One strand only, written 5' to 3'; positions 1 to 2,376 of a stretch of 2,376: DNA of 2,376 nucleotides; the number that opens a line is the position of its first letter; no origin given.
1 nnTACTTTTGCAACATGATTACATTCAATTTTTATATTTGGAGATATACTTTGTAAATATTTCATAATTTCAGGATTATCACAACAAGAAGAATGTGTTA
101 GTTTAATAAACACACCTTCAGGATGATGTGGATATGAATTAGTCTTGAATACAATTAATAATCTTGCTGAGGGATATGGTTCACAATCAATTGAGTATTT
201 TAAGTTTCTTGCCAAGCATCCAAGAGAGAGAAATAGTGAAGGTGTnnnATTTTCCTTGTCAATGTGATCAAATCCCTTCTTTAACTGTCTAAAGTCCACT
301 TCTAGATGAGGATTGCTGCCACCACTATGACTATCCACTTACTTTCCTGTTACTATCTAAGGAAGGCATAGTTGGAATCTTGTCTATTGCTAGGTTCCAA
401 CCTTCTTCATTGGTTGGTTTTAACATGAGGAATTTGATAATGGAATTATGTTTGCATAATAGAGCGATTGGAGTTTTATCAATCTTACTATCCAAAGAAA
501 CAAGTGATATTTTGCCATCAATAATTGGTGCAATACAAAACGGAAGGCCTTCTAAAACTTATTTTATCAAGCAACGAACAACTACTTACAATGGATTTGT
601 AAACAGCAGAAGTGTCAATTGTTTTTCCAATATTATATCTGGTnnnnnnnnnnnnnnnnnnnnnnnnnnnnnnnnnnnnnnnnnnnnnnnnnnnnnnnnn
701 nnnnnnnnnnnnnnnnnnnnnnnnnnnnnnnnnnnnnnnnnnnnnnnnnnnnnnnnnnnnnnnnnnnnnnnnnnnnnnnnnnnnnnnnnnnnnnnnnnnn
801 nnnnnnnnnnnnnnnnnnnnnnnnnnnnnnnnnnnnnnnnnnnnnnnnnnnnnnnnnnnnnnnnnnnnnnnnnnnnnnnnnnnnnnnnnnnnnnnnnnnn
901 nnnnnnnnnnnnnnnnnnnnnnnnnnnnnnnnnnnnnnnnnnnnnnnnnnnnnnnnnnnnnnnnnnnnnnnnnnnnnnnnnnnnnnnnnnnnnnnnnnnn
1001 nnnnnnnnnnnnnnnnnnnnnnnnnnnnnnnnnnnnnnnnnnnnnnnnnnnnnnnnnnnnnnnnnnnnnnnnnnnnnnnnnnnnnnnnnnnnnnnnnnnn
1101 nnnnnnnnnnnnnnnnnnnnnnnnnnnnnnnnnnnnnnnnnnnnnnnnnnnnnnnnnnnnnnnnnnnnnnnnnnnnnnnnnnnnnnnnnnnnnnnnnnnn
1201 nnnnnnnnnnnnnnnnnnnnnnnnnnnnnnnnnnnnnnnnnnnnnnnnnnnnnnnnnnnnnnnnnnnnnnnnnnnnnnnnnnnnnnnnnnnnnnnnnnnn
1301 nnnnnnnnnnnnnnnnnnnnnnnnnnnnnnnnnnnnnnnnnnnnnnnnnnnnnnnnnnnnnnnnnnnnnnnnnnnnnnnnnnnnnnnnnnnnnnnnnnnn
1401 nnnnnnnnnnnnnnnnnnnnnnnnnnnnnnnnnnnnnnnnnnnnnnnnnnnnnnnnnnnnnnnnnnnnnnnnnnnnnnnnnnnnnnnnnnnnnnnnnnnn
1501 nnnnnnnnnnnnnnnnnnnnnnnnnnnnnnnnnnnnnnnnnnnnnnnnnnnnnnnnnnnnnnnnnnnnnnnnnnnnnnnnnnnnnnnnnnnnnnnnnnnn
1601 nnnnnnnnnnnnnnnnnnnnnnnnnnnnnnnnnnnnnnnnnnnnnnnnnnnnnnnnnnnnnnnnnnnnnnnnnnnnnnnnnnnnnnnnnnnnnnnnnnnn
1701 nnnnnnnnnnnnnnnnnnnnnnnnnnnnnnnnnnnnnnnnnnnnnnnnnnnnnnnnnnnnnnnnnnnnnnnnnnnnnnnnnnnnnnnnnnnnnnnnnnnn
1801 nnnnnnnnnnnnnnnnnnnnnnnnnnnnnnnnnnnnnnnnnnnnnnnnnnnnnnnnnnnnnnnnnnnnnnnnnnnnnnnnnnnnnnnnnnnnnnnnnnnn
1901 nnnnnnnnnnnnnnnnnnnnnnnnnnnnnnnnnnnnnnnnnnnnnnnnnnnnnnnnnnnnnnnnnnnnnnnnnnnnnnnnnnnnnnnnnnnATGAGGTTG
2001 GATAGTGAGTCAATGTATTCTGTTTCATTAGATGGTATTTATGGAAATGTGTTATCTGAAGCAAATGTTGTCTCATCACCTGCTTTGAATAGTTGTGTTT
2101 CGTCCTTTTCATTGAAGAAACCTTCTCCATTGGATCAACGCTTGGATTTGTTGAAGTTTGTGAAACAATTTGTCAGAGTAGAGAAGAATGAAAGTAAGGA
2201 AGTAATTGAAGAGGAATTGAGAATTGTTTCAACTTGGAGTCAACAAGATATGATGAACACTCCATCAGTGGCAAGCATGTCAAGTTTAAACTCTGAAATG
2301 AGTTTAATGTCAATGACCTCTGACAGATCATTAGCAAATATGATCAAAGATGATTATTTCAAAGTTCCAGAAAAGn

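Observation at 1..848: Multi-exon minus-strand gene whose open frames stop exactly at GTAAGT donors; product unidentified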

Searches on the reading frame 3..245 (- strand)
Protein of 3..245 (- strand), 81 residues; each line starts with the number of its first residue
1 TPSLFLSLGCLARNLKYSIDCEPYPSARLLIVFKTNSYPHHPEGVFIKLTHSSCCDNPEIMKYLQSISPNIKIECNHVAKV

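Call 5: search_protein_families(library=pfam, max_evalue=1, proteins=[window:3-245:-])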
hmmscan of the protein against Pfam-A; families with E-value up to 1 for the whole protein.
seq(81 aa): 0 families

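Call 20: find_related_loci(query=window:3-245:-, collection=metagenome_contigs, flank=10000)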
Query seq(81 aa) (81 aa) in metagenome_contigs; peptide patterns used: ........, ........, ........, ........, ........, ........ (x = any residue, [..] = any of these).
600 stretches matched a pattern, but none encodes a relative of the query by tblastn (E <= 1e-3).

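Call 28: search_protein_families(library=phrogs, max_evalue=0.1, proteins=[window:3-245:-])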
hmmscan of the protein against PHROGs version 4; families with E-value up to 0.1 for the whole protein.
seq(81 aa): 0 families
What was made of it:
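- Tried and rejected: PHROGs gave none (call 28).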

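Call 29: search_protein_representatives(protein=window:3-245:-)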
Query: 81 residues. Proteins with E-value up to 0.001 (for the whole library): 1; up to 1e-10: 0; up to 1e-30: 0. The best 1 are listed.
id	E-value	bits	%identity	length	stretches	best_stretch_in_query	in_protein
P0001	3.4e-07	46.4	39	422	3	47-76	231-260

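Call 38: predict_structure(protein=window:3-245:-)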
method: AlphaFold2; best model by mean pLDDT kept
length: 81 residues; sequences in the alignment: 1
mean_pLDDT: 56.1   pTM: 0.43
mean pLDDT of the five models: 56.1, 55.0, 53.3, 52.5, 51.8
residues with pLDDT >= 90: 0; 70-90: 15; 50-70: 38; < 50: 28
segments of 3 or more residues with pLDDT < 50: 1-14, 25-28, 35-39, 79-81
pLDDT, mean of each block of 10 residues (from residue 1): 36 50 52 50 61 71 70 61 38
secondary structure, 60 per line:
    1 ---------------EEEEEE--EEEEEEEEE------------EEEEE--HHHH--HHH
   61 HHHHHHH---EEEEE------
elements in order: E16-21 E24-32 E45-49 H52-55 H58-67 E71-75
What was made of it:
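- On Ankyrin-repeat protein: The AlphaFold model has pLDDT 56 and is mostly strands (call 38).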

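Call 54: fold_search(model_id=the predicted structure, library=pdb)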
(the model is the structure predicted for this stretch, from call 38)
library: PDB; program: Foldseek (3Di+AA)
matches with E <= 10: 168; with E <= 0.001: 0
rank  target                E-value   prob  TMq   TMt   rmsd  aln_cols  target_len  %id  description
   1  5cuk                  5.6e-01  0.28  0.42  0.38   4.4        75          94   12  Crystal structure of the PscP SS domain (released 2015-12-02)
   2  7kl7_B                1.4e+00  0.10  0.27  0.17   6.5        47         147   17  Helicobacter pylori Xanthine-Guanine-Hypoxanthine Phosphoribosyltransferase (released 2021-05-05)
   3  6ztm_AC               1.5e+00  0.15  0.36  0.17   4.1        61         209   16  E. coli 70S-RNAP expressome complex in collided state without NusG (released 2020-09-16)
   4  6zu5_SH0              1.6e+00  0.11  0.33  0.21   4.2        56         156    7  Structure of the Paranosema locustae ribosome in complex with Lso2 (released 2020-11-04)
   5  6upu_E                1.8e+00  0.28  0.49  0.18   3.6        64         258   12  Crystal structure of the Orientia tsutsugamushi OtDUB in complex with three molecules of ubiquitin (released 2020-04-01)
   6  8q3b_E                2.1e+00  0.08  0.28  0.13   6.6        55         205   14  The closed state of the ASFV apo-RNA polymerase (released 2024-02-14)
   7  8br8_SH               2.1e+00  0.07  0.30  0.17   4.9        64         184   11  Giardia ribosome in POST-T state (A1) (released 2023-03-15)
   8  6ztj_AC               2.4e+00  0.10  0.35  0.17   4.4        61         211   16  E. coli 70S-RNAP expressome complex in NusG-coupled state (38 nt intervening mRNA) (released 2020-09-16)
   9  6zj3_SC               2.4e+00  0.08  0.31  0.15   3.9        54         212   13  Cryo-EM structure of the highly atypical cytoplasmic ribosome of Euglena gracilis (released 2020-10-07)
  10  8gtz                  2.8e+00  0.11  0.33  0.08   4.5        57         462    9  Crystal structure of exopolyphosphatase (PPX) mutant E137A from Zymomonas mobilis in complex with magnesium ions (released 2023-09-13)
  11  7n1p_SC               2.8e+00  0.08  0.33  0.16   4.5        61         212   15  Elongating 70S ribosome complex in a classical pre-translocation (PRE-C) conformation (released 2021-07-14)
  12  5aj0_BD               2.8e+00  0.07  0.34  0.16   4.2        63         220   10  Cryo electron microscopy of actively translating human polysomes (POST state). (released 2015-05-20)
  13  9h3g_AA               2.8e+00  0.06  0.29  0.15   4.7        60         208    8  Structure of the Arabidopsis thaliana 80S ribosome in complex with P- and E-site tRNAs and mRNA (released 2026-02-04)
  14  1obt                  3.0e+00  0.04  0.23  0.10  13.7        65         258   14  STRUCTURE OF RICIN A CHAIN MUTANT, COMPLEX WITH AMP (released 1997-06-16)
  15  8gty                  3.2e+00  0.14  0.37  0.08   3.0        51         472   10  Crystal structure of exopolyphosphatase (PPX) from Zymomonas mobilis in complex with magnesium ions (released 2023-09-13)
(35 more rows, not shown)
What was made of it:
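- Tried and rejected: AlphaFold on the last exon gave pLDDT 56, and the Foldseek matches were meaningless (calls 38, 54).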

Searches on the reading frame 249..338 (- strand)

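Call 5: search_protein_families(library=pfam, max_evalue=1, proteins=[window:249-338:-])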
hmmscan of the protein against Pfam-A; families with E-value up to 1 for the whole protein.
seq(30 aa): 1 family
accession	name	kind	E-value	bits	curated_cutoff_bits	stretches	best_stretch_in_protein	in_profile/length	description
PF02183.23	HALZ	-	0.041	14.5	28.1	1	12-27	3-18/43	Homeobox associated leucine zipper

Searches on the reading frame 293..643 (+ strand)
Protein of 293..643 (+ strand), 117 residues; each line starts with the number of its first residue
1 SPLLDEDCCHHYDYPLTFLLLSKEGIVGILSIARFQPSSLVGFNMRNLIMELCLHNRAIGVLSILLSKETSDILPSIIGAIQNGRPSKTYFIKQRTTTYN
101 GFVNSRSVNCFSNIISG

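Call 28: search_protein_families(library=phrogs, max_evalue=0.1, proteins=[window:293-643:+])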
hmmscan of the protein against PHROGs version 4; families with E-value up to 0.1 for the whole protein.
seq(117 aa): 0 families

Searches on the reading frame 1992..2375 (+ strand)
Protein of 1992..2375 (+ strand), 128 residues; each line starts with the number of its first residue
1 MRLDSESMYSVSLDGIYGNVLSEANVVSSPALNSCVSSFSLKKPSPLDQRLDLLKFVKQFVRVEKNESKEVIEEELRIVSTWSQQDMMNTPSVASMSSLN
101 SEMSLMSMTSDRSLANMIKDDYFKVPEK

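Call 21: find_homologous_proteins(query=window:1992-2375:+, max_evalue=1)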
Query seq(128 aa): 13 candidates shared short words with the query, none scored E <= 1.

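Call 28: search_protein_families(library=phrogs, max_evalue=0.1, proteins=[window:1992-2375:+])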
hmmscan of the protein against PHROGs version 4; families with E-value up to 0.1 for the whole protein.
seq(128 aa): 0 families

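Call 41: find_related_loci(query=window:1992-2375:+, collection=viral_contigs, flank=5000)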
Query seq(128 aa) (128 aa) in viral_contigs; peptide patterns used: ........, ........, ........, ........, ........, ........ (x = any residue, [..] = any of these).
27 stretches matched a pattern, but none encodes a relative of the query by tblastn (E <= 1e-3).
